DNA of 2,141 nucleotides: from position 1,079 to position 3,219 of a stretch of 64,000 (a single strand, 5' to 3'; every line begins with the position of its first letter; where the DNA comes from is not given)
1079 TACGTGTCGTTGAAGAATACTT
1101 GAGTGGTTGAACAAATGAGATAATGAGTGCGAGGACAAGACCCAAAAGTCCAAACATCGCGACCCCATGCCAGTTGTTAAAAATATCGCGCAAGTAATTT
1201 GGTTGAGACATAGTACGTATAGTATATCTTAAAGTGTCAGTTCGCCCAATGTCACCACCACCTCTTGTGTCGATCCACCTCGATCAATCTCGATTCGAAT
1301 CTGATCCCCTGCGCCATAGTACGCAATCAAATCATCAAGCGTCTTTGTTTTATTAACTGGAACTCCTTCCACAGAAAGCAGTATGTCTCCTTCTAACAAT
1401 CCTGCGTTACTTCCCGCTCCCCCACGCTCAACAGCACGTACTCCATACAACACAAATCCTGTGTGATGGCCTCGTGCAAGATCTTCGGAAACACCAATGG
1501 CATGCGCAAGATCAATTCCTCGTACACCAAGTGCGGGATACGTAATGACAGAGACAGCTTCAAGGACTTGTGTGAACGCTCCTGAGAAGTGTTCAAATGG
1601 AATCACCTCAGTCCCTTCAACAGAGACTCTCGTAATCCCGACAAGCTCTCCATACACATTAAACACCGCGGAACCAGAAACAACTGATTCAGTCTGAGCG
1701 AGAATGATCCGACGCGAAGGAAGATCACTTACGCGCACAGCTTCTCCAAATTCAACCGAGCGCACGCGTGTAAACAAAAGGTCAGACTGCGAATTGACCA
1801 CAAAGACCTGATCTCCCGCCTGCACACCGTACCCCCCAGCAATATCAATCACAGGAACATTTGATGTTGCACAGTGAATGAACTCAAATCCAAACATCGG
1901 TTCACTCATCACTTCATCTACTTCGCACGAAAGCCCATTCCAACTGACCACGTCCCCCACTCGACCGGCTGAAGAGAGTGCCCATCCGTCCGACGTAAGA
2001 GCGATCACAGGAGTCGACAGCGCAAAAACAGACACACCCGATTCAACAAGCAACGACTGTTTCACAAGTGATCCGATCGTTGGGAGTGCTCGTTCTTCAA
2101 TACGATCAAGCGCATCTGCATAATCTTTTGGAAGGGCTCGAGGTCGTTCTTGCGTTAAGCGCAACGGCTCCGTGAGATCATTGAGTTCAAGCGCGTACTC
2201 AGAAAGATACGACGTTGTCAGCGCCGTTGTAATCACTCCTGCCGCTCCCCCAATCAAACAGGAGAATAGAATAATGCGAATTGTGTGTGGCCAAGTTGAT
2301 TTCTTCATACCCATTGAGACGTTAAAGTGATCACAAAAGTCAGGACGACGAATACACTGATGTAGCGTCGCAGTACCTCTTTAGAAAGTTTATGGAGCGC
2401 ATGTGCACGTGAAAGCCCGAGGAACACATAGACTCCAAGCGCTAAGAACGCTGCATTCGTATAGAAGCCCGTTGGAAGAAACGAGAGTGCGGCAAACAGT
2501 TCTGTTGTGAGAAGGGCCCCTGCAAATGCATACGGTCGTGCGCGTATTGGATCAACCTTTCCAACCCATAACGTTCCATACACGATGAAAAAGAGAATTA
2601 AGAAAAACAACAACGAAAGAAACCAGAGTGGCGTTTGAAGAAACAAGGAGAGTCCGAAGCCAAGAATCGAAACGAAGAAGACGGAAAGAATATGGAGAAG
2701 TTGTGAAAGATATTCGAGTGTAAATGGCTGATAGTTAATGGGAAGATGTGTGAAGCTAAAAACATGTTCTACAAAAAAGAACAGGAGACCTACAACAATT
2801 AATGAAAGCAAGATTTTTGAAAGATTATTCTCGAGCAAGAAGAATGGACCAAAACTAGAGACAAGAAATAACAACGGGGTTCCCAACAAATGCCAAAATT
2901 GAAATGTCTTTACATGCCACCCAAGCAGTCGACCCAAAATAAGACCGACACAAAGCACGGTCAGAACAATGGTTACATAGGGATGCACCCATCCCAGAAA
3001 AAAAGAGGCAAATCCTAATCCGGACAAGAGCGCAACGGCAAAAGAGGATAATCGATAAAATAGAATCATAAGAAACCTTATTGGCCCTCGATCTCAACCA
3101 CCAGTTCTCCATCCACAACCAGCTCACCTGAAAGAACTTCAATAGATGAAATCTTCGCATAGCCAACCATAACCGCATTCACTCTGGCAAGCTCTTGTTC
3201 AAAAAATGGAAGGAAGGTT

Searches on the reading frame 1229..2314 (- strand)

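Call 61: search_protein_families(library=pfam, proteins=[window:1229-2314:-], max_evalue=0.001)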
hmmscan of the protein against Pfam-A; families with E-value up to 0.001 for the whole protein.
window:1229-2314:- (361 aa): 4 families
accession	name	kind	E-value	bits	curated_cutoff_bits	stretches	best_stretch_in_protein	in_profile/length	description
PF17820.7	PDZ_6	-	9.8e-10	38.5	27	1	292-345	2-54/54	PDZ domain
PF13180.12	PDZ_2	-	1.7e-08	35.1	27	1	292-356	16-80/80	PDZ domain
PF00595.29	PDZ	-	3.7e-05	24.4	23.2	0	292-343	29-80/81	PDZ domain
PF13365.12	Trypsin_2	-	0.00013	23.2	27.6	1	123-227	34-144/144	Trypsin-like peptidase domain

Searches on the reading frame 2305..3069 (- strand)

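Call 61: search_protein_families(library=pfam, proteins=[window:2305-3069:-], max_evalue=0.001)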
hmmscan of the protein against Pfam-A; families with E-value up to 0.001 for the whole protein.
window:2305-3069:- (254 aa): 1 family
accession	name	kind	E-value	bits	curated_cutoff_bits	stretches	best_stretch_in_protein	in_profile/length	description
PF18900.5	DUF5656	-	0.00018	21.4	23.3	1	185-247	177-238/242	Protein of unknown function (DUF5656)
